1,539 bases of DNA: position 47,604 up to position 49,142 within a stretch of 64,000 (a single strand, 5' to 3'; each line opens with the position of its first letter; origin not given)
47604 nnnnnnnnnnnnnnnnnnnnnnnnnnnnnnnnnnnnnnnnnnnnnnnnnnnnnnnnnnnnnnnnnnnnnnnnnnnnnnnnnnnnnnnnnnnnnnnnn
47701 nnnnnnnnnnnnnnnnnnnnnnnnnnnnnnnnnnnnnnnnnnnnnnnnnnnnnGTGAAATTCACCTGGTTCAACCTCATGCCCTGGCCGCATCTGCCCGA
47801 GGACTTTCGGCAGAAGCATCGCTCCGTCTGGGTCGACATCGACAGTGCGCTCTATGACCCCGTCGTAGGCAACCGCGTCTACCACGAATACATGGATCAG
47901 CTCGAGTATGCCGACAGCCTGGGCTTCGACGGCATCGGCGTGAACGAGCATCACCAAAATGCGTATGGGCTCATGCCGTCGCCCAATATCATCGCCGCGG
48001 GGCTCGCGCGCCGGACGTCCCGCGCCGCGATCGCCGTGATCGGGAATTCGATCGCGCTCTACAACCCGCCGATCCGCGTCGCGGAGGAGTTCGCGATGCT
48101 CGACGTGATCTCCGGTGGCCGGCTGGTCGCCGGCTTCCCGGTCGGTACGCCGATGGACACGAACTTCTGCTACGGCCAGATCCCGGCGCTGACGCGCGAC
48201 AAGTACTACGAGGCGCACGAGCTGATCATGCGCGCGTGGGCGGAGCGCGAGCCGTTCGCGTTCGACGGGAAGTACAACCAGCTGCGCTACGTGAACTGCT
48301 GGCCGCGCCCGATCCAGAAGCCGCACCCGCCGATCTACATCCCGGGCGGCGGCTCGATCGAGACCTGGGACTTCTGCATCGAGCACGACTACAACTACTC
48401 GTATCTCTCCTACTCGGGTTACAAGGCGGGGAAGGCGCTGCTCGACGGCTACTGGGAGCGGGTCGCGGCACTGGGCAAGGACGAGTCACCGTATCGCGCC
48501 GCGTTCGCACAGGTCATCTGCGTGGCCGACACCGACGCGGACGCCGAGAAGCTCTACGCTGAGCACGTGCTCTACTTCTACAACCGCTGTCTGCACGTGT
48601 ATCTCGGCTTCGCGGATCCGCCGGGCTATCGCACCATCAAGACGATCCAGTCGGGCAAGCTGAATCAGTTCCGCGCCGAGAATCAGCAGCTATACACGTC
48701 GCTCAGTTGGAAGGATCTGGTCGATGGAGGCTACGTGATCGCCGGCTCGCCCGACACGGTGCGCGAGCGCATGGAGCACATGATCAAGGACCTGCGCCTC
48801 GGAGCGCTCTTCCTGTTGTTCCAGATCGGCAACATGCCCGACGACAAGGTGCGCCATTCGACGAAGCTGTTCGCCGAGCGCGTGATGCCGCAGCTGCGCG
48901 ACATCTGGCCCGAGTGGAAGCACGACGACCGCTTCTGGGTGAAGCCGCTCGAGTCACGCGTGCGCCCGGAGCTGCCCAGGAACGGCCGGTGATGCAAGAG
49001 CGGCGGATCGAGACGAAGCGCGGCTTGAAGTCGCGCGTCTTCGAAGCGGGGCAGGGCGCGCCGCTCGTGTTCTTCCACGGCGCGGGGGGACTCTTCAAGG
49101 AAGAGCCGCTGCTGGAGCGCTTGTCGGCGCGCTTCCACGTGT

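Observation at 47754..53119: Overlap-coupled chain: LLM monooxygenase, alpha/beta hydrolase, type-B carboxylesterase, double-PAS histidine kinase and REC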

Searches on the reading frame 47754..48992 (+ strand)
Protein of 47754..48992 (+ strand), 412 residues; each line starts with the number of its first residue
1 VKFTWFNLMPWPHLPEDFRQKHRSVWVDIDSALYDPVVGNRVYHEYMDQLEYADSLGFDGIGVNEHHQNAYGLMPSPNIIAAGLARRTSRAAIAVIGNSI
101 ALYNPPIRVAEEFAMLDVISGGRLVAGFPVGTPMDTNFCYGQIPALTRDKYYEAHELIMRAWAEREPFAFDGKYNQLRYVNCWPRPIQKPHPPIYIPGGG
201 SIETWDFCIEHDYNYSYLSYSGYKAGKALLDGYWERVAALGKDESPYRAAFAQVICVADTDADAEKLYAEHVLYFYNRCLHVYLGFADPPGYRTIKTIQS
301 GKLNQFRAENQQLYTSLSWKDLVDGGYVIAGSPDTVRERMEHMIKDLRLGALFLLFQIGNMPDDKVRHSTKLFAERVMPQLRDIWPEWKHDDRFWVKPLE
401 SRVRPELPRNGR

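Call 5: search_protein_families(library=pfam, proteins=[window:47754-48992:+])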
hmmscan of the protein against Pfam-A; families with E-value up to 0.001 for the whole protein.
window:47754-48992:+ (412 aa): 1 family
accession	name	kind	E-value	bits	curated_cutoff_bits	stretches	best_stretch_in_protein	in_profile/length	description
PF00296.26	Bac_luciferase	-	6e-36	124.8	27.9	1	41-343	20-307/314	Luciferase-like monooxygenase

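Call 6: search_protein_families(library=ncbifam, proteins=[window:47754-48992:+])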
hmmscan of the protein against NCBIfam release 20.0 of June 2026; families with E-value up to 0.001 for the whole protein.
window:47754-48992:+ (412 aa): 20 families
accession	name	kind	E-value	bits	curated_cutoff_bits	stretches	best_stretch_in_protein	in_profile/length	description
TIGR03858.1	LLM_2I7G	subfamily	4.7e-24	85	462.25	2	41-273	23-253/337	Atu2307/SP_0267 family LLM class monooxygenase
TIGR03619.1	F420_Rv2161c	subfamily_domain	1.2e-19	70.9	166.9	1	53-267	7-232/247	TIGR03619 family F420-dependent LLM class oxidoreductase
TIGR03560.1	F420_Rv1855c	subfamily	5.3e-19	68.9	231.4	1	41-211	10-187/227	TIGR03560 family F420-dependent LLM class oxidoreductase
TIGR04020.1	seco_metab_LLM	subfamily_domain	2.3e-17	63.2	244.45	1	42-210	17-183/341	MupA/Atu3671 family FMN-dependent luciferase-like monooxygenase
TIGR04027.1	LLM_KPN_01858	hypoth_equivalog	3.9e-15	55.6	412.9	1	33-166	9-142/326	putative FMN-dependent luciferase-like monooxygenase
TIGR03558.1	oxido_grp_1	subfamily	8.7e-14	51.4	166.95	1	51-361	27-312/325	MsnO8 family LLM class oxidoreductase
TIGR04036.1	LLM_CE1758_fam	subfamily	8.4e-13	47.9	479.1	1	47-195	31-177/355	CE1758 family FMN-dependent luciferase-like monooxygenase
TIGR03621.1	F420_MSMEG_2516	subfamily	2.4e-11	43.3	213.15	1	44-201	14-160/295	TIGR03621 family F420-dependent LLM class oxidoreductase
NF052255.1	luciferase_Beta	exception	2.3e-10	40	500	1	40-129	18-108/325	luciferase subunit beta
NF052254.1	luciferase_Alph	exception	2.9e-10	39.9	600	1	52-382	30-351/354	luciferase subunit alpha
TIGR03565.1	alk_sulf_monoox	equivalog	6.4e-10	38.6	518.2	1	40-212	22-188/346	FMNH2-dependent alkanesulfonate monooxygenase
TIGR03860.1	FMN_nitrolo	subfamily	1.6e-09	37.1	279.7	1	48-124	44-118/422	NtaA/DmoA family FMN-dependent monooxygenase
NF001939.1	PRK00719.1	subfamily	7.5e-09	34.8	510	1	40-206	22-182/373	alkanesulfonate monooxygenase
TIGR03571.1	lucif_BA3436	subfamily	7.2e-07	28.8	303.9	1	76-196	68-187/304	TIGR03571 family LLM class oxidoreductase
TIGR03617.1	F420_MSMEG_2256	subfamily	3.6e-06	26.1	278.15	1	53-200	4-148/318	TIGR03617 family F420-dependent LLM class oxidoreductase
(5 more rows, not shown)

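Call 8: find_encoding_contigs(protein=window:47754-48992:+, flank=10000, max_places=6)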
Protein window:47754-48992:+ (412 aa): 1 contig read that carries it; 1 place shown.
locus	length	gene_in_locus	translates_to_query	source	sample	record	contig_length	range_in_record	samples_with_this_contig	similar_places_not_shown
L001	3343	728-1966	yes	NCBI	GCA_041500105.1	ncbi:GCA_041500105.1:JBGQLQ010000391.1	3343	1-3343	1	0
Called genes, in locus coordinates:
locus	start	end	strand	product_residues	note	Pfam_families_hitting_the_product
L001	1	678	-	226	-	?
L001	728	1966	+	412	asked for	PF00296:Bac_luciferase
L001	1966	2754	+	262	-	PF00561:Abhydrolase_1, PF00975:Thioesterase (weak), PF12146:Hydrolase_4, PF12697:Abhydrolase_6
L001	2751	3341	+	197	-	?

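Call 9: find_related_loci(query=window:47754-48989:+, collection=genome_contigs, flank=10000)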
Query window:47754-48989:+ (412 aa) in genome_contigs; peptide patterns used: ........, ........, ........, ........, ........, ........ (x = any residue, [..] = any of these).
600 stretches matched a pattern (row limit reached: there are more); 592 encode a relative of the query (tblastn E <= 1e-3); the best 80 are kept; 80 distinct loci.
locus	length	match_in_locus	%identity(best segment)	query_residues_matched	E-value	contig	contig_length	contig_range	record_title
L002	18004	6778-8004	88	1-409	0e+0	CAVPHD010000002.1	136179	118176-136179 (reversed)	MAG: uncultured delta proteobacterium isolate MFD09964.bin.2.262 genome assembly, contig: contig_16669, whole genome sho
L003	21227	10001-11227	87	1-409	0e+0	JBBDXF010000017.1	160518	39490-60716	MAG: Myxococcota bacterium isolate LejiaD_71_22 Lejia_D_196_length_160518_cov_13, whole genome shotgun sequence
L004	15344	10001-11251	81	1-412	0e+0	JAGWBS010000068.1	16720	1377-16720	MAG: Proteobacteria bacterium isolate 277c_39 scaffold_5054, whole genome shotgun sequence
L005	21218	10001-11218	83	1-406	0e+0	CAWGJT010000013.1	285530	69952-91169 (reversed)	MAG: uncultured delta proteobacterium isolate MFD05684.bin.2.192 genome assembly, contig: contig_41330, whole genome sho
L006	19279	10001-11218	80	1-406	0e+0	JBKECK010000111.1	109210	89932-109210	MAG: Acidimicrobiales bacterium isolate VLC_048 k251_3967270, whole genome shotgun sequence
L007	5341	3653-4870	82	1-406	0e+0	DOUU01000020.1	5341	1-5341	MAG TPA_asm: Deltaproteobacteria bacterium isolate UBA9160 contig_59262, whole genome shotgun sequence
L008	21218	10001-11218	93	1-406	0e+0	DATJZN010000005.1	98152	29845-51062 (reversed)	MAG TPA_asm: Myxococcota bacterium isolate SMAG_U15179 k141_4422132, whole genome shotgun sequence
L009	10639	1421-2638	79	1-406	0e+0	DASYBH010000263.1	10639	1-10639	MAG TPA_asm: Candidatus Dormiibacterota bacterium isolate SMAG_U4902 k141_71105, whole genome shotgun sequence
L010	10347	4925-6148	80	1-408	0e+0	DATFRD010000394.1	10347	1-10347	MAG TPA_asm: Candidatus Dormiibacterota bacterium isolate SMAG_U9348 k141_326753, whole genome shotgun sequence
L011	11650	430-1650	81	1-406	0e+0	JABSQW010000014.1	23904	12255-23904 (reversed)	MAG: Myxococcales bacterium isolate DT_70 DT-Myxococcota-2_scaffold_14, whole genome shotgun sequence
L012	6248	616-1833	79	1-406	0e+0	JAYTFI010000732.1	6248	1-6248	MAG: Acidimicrobiales bacterium isolate GFS_2147 GFS_2147_731, whole genome shotgun sequence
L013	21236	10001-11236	77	1-412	0e+0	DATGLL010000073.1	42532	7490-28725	MAG TPA_asm: Candidatus Dormiibacterota bacterium isolate SMAG_U9885 k141_251911, whole genome shotgun sequence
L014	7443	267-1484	80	1-406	0e+0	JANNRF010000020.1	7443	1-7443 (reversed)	MAG: Deltaproteobacteria bacterium isolate SOY_31_metabat_371 SOY_31_k141_2183459, whole genome shotgun sequence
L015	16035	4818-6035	78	1-406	0e+0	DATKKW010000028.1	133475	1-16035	MAG TPA_asm: Myxococcota bacterium isolate SMAG_U14668 k141_4479427, whole genome shotgun sequence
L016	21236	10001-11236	78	1-412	0e+0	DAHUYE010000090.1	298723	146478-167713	MAG TPA_asm: Actinobacteria bacterium isolate clean269 k141_1076480, whole genome shotgun sequence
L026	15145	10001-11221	77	1-407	0e+0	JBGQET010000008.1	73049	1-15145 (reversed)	MAG: Candidatus Binatia bacterium isolate OBJ2_061818_090_70 k141_573289_length_73049_cov_14.5231, whole genome shotgun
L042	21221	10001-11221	76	1-406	0e+0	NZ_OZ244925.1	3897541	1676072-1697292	MAG: Candidatus Poriferisodalis sp. isolate d42d1f9b-a66b-4d33-9477-cfa42e4046ee chromosome 1, complete sequence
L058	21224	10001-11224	71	1-407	0e+0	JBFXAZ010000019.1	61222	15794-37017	MAG: Reyranellaceae bacterium isolate CA_2019_TPBS_34 NODE_3374_length_61222_cov_5.148801_TPBS, whole genome shotgun seq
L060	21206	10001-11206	70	1-405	0e+0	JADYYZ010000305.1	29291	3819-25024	MAG: Acetobacteraceae bacterium isolate SJ55 c_000000462209, whole genome shotgun sequence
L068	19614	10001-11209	71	1-405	0e+0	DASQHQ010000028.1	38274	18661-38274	MAG TPA_asm: Bryobacteraceae bacterium isolate SMAG_U11837 k141_600197, whole genome shotgun sequence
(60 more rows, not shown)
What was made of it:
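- Closest known: BVMO plus esterase ketone-degradation cassettes. Same: Relatives occur in Chloroflexota and Binatia MAGs (call 9).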

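Call 12: search_solved_structures(query=window:47754-48989:+, max_evalue=0.001, show_alignments=1)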
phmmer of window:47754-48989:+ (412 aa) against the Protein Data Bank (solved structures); distinct sequences matched with E-value up to 0.001: 17.
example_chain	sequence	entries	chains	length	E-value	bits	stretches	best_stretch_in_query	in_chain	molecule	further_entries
7bip_A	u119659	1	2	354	1e-17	67.2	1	43-196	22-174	Luciferase-like monooxygenase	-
2i7g_A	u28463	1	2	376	1.5e-14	56.7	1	39-269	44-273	Monooxygenase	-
8cbb_A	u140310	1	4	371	1.5e-13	53.4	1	51-383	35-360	Alkanal monooxygenase alpha chain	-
4us5_D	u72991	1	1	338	2.9e-13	52.4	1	48-280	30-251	LUCIFERASE-LIKE MONOOXYGENASE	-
4us5_A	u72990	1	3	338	4.5e-13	51.8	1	48-280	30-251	LUCIFERASE-LIKE MONOOXYGENASE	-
6ket_A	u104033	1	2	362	3.7e-12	48.8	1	46-192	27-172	PuwE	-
8k74_A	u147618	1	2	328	5.6e-11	44.9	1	43-162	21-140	Alkanal monooxygenase alpha chain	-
1brl_B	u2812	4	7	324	3.9e-10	42.2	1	40-130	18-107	BACTERIAL LUCIFERASE | BETA2 LUCIFERASE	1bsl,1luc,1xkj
3fgc_B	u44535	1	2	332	4e-10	42.1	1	40-130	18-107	Alkanal monooxygenase beta chain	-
7jv3_A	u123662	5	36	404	5.8e-09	38.3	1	45-303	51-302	Alkanesulfonate monooxygenase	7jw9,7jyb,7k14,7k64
4uwm_A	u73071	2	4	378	2.8e-07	32.7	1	52-293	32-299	3,6-DIKETOCAMPHANE 1,6 MONOOXYGENASE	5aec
1m41_A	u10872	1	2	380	1.1e-06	30.8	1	42-202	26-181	FMNH2-dependent alkanesulfonate monooxygenase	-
1nqk_A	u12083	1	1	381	1.1e-06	30.7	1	42-202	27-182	Alkanesulfonate monooxygenase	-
6fri_A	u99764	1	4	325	1.5e-06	30.3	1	54-129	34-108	Alkanal monooxygenase beta chain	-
1brl_A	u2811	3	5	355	1.5e-05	27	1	52-264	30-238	BACTERIAL LUCIFERASE | Alkanal monooxygenase alpha chain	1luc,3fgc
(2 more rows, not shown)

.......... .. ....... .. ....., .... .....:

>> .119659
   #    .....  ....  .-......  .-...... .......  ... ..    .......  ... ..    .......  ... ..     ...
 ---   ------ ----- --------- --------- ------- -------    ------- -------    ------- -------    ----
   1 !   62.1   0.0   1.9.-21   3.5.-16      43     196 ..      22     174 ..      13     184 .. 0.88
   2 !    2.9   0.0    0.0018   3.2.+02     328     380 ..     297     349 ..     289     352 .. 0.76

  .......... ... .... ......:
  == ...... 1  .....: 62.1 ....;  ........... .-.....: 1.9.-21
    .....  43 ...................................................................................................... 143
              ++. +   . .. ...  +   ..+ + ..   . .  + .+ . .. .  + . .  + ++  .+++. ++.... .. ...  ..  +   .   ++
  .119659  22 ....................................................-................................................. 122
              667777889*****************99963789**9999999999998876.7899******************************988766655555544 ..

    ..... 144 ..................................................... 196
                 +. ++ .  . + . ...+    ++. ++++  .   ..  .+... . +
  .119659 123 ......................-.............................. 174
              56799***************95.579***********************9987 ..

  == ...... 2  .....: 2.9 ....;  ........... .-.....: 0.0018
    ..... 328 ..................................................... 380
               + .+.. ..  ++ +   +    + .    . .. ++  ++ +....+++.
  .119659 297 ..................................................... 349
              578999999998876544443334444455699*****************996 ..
